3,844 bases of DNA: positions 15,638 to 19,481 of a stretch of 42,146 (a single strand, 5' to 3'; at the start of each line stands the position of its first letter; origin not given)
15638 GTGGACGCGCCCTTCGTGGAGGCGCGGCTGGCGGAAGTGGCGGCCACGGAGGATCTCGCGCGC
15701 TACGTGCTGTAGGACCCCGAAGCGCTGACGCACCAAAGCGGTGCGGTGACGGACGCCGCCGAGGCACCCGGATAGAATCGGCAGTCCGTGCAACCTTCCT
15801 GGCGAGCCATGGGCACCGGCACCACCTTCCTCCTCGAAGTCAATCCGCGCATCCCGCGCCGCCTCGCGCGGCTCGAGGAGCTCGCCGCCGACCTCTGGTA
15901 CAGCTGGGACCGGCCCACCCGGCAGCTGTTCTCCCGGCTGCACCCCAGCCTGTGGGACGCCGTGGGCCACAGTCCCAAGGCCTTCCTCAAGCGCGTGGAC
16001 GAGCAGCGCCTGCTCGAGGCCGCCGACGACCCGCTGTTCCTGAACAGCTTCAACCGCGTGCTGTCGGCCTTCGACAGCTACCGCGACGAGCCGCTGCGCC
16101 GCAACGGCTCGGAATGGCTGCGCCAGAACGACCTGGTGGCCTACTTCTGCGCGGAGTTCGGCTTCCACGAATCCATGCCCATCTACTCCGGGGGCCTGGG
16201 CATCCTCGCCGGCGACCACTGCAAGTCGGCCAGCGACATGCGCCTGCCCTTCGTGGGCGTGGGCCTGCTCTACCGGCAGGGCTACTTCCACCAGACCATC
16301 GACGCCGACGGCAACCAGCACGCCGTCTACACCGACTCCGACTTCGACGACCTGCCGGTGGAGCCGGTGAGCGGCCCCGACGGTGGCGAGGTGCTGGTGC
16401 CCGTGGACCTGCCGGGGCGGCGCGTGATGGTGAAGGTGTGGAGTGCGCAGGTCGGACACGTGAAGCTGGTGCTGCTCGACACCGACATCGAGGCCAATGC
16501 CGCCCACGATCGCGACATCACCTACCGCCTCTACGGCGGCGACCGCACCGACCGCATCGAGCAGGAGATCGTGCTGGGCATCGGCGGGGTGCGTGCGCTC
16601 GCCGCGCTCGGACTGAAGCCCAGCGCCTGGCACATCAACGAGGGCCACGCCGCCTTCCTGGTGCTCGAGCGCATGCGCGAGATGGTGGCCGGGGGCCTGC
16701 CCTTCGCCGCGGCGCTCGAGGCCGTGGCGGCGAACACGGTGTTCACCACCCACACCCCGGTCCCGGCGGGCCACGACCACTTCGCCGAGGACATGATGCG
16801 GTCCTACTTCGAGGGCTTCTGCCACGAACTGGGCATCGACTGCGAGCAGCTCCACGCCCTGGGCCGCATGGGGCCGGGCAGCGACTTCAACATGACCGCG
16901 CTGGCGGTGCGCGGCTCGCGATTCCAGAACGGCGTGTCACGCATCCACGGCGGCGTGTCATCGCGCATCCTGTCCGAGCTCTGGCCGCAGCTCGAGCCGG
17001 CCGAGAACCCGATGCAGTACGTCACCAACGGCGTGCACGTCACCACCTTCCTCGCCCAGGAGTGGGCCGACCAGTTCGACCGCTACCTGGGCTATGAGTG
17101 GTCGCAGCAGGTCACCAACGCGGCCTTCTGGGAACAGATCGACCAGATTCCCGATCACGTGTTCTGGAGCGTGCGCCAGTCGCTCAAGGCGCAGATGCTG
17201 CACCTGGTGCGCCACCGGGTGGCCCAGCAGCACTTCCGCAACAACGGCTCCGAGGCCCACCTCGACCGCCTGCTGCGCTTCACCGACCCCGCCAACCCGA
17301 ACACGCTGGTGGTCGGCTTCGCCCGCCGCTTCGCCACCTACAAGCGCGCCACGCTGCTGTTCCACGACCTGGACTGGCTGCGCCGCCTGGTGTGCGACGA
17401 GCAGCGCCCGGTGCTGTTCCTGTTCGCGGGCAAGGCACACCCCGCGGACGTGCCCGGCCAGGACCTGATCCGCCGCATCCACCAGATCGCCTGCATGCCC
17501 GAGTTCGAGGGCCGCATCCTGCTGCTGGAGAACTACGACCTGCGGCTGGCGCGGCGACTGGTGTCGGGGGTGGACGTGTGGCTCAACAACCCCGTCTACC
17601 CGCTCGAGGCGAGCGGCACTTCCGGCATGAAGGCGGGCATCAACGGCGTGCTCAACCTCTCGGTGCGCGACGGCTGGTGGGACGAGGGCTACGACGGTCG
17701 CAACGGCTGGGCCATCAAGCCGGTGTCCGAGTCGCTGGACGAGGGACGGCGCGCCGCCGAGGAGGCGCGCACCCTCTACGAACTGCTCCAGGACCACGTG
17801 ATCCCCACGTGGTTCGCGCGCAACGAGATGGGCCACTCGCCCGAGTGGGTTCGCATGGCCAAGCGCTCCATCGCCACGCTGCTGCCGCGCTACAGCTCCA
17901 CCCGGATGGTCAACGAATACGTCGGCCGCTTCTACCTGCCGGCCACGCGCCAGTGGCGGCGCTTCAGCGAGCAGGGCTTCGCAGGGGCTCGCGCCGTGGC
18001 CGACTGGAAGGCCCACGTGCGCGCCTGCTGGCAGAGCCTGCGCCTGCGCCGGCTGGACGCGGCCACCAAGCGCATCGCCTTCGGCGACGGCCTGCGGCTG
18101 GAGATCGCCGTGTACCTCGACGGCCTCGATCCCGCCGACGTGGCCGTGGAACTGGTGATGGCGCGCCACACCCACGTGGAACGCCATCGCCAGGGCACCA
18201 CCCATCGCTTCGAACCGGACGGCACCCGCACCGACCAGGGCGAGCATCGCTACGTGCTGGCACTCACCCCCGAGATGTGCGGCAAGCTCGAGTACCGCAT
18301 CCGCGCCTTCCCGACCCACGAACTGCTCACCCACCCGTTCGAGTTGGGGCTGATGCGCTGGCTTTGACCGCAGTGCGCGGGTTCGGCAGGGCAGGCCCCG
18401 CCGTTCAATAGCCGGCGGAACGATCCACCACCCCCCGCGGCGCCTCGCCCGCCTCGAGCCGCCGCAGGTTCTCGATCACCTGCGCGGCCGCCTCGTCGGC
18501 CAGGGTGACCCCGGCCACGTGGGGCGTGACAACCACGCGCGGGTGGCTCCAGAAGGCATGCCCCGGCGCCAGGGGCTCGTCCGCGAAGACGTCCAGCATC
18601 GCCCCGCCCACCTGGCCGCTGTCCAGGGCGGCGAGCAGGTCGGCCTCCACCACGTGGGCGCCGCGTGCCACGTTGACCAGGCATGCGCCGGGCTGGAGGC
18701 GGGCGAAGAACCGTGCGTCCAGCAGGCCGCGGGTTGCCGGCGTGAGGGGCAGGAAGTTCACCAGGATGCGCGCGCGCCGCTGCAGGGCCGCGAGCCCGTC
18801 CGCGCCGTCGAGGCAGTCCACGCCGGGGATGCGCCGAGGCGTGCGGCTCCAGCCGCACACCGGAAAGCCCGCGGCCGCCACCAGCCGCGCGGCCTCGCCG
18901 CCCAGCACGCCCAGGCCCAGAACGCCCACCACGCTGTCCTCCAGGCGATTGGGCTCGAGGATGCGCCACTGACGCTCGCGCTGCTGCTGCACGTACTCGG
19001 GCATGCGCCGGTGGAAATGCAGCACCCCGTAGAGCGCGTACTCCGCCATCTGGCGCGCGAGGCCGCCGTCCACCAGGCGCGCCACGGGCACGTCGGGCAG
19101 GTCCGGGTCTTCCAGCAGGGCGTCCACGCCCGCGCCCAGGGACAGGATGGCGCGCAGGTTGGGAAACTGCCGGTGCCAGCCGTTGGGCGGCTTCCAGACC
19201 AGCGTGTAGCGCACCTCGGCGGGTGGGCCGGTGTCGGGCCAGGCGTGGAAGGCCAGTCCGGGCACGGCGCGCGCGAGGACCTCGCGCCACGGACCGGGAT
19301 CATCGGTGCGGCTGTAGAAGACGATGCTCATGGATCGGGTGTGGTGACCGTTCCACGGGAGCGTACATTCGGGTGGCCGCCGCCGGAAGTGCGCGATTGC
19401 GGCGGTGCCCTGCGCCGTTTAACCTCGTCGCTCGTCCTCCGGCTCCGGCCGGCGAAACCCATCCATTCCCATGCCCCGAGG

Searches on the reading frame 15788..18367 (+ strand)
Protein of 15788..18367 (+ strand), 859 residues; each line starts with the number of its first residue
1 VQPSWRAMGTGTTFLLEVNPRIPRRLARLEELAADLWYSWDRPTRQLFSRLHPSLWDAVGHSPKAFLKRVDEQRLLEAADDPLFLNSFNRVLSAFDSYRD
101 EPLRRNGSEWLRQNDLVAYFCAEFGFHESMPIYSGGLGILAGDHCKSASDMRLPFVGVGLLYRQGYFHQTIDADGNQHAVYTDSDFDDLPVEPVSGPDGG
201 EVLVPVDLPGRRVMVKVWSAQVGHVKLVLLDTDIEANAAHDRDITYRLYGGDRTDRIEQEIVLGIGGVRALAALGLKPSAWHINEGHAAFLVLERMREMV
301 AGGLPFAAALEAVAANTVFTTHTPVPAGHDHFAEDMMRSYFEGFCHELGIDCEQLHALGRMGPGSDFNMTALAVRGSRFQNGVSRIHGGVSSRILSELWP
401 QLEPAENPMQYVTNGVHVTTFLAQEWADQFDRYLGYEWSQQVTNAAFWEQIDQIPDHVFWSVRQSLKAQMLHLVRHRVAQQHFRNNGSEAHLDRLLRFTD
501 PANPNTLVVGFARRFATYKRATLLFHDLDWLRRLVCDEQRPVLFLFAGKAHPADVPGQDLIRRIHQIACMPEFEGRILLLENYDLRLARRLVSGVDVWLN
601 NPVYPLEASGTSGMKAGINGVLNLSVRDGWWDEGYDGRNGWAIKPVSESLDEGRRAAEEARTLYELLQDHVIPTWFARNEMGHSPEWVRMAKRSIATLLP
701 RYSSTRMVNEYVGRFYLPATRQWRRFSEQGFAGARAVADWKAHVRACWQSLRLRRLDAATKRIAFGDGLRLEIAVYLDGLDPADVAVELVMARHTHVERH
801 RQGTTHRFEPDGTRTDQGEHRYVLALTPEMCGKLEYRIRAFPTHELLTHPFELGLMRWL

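Call 65: search_protein_families(library=pfam, proteins=[window:15788-18367:+], max_evalue=0.00001)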
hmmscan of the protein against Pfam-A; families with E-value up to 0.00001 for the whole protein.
window:15788-18367:+ (859 aa): 2 families
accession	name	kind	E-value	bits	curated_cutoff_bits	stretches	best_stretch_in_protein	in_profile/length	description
PF11897.13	DUF3417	-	6.4e-30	104.2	25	1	22-130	1-109/109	Protein of unknown function (DUF3417)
PF00343.26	Phosphorylase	-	1.1e-25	90.5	27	1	280-629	219-579/713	Carbohydrate phosphorylase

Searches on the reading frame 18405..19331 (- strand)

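Call 65: search_protein_families(library=pfam, proteins=[window:18405-19331:-], max_evalue=0.00001)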
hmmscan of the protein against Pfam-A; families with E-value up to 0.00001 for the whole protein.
window:18405-19331:- (308 aa): 1 family
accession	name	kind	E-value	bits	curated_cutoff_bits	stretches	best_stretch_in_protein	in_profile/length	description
PF02826.25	2-Hacid_dh_C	-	3.8e-47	160.4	25.1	1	103-273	4-178/178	D-isomer specific 2-hydroxyacid dehydrogenase, NAD binding domain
